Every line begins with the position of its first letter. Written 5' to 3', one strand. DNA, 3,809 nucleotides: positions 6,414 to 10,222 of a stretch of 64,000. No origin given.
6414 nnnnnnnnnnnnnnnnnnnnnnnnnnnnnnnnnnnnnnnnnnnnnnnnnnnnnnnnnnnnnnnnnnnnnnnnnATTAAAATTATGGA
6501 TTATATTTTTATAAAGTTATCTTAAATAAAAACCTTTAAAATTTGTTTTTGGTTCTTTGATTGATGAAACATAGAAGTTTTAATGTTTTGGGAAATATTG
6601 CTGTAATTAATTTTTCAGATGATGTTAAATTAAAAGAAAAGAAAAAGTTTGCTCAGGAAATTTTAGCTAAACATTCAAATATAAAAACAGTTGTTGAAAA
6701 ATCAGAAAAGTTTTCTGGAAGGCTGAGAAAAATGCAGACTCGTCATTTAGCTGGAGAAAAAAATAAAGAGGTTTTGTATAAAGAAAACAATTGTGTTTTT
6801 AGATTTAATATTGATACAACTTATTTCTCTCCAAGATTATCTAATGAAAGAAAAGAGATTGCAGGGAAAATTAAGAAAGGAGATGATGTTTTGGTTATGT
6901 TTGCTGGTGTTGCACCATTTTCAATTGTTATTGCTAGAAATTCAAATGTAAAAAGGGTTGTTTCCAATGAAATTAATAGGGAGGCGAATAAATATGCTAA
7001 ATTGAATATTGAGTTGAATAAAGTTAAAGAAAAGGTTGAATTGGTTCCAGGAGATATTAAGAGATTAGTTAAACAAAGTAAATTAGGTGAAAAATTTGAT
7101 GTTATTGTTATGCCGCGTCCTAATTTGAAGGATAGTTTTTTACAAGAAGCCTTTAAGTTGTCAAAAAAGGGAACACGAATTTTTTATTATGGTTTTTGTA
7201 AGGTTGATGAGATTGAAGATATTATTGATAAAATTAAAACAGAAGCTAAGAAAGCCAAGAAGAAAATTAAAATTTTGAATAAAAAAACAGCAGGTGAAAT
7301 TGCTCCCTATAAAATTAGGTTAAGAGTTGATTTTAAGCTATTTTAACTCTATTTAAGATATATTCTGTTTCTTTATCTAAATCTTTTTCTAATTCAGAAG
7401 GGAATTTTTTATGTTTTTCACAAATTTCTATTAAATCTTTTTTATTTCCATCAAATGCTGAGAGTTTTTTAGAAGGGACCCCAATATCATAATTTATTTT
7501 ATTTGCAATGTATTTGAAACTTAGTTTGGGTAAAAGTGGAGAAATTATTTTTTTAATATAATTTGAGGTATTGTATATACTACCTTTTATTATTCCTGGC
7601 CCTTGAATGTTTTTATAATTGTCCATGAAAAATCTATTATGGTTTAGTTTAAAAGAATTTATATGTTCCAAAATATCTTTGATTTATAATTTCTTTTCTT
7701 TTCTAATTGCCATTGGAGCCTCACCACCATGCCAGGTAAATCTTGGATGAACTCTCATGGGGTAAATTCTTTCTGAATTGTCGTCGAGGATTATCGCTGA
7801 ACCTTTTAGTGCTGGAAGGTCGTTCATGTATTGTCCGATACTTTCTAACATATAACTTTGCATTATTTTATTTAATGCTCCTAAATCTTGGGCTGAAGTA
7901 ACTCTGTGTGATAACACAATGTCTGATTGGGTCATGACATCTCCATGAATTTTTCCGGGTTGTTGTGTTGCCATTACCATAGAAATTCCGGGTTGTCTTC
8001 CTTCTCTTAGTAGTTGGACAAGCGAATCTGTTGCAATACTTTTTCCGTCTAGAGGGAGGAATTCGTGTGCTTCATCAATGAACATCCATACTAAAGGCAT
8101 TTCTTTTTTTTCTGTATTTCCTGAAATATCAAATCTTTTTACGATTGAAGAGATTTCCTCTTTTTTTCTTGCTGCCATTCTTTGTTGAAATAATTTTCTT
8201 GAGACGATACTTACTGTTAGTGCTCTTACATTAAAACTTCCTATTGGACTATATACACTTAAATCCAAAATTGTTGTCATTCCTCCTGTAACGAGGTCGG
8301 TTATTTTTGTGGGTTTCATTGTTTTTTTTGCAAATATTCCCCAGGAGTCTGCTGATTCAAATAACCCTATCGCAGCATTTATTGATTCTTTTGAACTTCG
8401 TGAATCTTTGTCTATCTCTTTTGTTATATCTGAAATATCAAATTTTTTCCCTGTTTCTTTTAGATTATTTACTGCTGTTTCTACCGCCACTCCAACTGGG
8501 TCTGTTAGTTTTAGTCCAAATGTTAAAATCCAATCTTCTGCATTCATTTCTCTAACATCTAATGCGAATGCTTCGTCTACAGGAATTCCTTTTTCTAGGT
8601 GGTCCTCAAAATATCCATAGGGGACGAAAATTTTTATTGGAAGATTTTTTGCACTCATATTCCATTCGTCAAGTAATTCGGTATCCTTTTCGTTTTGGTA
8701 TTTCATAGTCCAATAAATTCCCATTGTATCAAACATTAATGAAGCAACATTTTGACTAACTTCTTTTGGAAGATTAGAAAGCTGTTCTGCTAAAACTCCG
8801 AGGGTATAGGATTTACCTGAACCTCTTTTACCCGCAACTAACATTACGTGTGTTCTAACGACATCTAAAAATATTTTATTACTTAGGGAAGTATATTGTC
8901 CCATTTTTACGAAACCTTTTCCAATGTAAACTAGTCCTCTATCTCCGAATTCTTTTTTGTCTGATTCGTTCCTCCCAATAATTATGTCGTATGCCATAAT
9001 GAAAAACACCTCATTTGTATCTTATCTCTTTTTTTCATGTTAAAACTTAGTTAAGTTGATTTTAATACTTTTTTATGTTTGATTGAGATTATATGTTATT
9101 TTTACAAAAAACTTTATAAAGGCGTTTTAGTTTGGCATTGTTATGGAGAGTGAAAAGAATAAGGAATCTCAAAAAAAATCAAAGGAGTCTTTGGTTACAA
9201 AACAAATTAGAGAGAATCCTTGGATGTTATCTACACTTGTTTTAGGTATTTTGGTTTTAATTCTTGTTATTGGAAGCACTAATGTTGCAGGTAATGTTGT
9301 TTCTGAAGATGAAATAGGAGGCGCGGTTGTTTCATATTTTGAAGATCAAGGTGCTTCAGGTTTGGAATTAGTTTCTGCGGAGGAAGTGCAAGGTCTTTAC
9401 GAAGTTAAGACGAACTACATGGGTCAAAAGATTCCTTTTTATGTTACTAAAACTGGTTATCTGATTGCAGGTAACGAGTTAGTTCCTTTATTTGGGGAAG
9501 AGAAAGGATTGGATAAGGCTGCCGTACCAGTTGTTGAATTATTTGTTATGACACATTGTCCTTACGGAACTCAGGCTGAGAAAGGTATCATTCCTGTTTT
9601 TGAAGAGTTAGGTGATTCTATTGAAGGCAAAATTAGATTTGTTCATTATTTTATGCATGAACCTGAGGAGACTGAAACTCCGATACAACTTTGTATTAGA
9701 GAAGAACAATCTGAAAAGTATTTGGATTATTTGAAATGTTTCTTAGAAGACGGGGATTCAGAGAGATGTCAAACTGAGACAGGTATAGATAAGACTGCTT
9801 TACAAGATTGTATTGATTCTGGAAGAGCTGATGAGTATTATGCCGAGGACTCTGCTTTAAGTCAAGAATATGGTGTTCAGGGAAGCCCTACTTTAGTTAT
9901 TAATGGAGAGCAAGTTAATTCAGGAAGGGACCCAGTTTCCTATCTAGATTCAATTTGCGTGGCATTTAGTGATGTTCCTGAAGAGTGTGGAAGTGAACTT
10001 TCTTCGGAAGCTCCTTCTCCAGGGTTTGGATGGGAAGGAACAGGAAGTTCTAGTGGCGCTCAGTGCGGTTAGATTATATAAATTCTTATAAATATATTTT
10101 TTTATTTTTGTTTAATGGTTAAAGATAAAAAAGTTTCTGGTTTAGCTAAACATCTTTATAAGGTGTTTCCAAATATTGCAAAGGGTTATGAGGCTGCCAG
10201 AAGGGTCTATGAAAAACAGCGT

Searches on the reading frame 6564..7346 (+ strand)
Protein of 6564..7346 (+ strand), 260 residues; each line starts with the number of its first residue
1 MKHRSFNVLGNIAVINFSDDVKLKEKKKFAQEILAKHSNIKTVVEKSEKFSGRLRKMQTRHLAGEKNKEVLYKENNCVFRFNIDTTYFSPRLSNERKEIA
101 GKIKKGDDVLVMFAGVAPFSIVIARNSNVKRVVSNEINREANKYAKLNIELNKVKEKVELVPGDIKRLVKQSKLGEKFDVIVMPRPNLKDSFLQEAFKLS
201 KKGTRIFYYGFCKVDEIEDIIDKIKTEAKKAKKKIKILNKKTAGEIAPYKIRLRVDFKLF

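Call 34: search_protein_families(library=pfam, proteins=[window:6564-7346:+], max_evalue=0.001)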
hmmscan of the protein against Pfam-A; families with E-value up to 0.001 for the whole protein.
window:6564-7346:+ (260 aa): 6 families
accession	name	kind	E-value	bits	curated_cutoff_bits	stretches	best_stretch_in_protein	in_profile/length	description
PF02475.24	TRM5-TYW2_MTfase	-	4.8e-35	121.4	28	1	72-234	3-162/164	TRM5/TYW2 methyltransferase domain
PF25133.1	TYW2_N_2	-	3.8e-10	40.2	27.7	1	4-66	19-78/79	TYW2 N-terminal domain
PF13847.12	Methyltransf_31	-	1.5e-06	28.4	27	1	104-229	2-127/145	Methyltransferase domain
PF09445.16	Methyltransf_15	-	1.6e-05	25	22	1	113-188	8-82/165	RNA cap guanine-N2 methyltransferase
PF02005.22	TRM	-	0.00059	19.6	27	1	67-181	17-124/376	N2,N2-dimethylguanosine tRNA methyltransferase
PF05958.17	tRNA_U5-meth_tr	-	0.00078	19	23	1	92-155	190-249/357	tRNA (Uracil-5-)-methyltransferase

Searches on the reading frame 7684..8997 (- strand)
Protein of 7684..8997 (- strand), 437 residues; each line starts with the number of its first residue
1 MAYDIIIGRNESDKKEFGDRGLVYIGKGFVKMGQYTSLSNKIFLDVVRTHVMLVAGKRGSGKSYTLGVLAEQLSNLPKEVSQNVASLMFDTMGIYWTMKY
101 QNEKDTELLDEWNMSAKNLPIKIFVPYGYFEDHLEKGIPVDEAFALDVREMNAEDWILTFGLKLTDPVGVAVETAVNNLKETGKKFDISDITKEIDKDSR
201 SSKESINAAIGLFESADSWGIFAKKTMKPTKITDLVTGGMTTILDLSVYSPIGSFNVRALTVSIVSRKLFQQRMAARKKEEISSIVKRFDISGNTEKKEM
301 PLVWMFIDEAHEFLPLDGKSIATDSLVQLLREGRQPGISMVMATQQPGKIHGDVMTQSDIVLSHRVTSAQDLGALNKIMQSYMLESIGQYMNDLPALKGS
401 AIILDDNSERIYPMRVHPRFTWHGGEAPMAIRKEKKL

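Call 34: search_protein_families(library=pfam, proteins=[window:7684-8997:-], max_evalue=0.001)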
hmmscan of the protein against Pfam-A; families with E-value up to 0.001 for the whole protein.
window:7684-8997:- (437 aa): 4 families
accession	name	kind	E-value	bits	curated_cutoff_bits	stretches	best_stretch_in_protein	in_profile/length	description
PF01935.23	DUF87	-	1.9e-12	48.2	23.2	1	41-250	13-205/220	Helicase HerA, central domain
PF05872.18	HerA_C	-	2e-07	30.5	22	0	298-383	254-340/502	Helicase HerA-like C-terminal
PF01580.24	FtsK_SpoIIIE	-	0.00047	20.1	24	0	38-69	27-59/221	FtsK/SpoIIIE family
PF05707.18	Zot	-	0.00052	20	20.3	0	304-365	84-146/197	Zonular occludens toxin (Zot)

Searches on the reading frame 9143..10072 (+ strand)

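Call 34: search_protein_families(library=pfam, proteins=[window:9143-10072:+], max_evalue=0.001)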
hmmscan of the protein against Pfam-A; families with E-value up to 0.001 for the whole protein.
window:9143-10072:+ (309 aa): 2 families
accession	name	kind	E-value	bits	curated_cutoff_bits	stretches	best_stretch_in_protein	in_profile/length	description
PF13462.12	Thioredoxin_4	-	9.5e-10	39.3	23.2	1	125-261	11-153/165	Thioredoxin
PF01323.26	DSBA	-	1.1e-07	32.3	25.6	1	205-266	124-184/191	DSBA-like thioredoxin domain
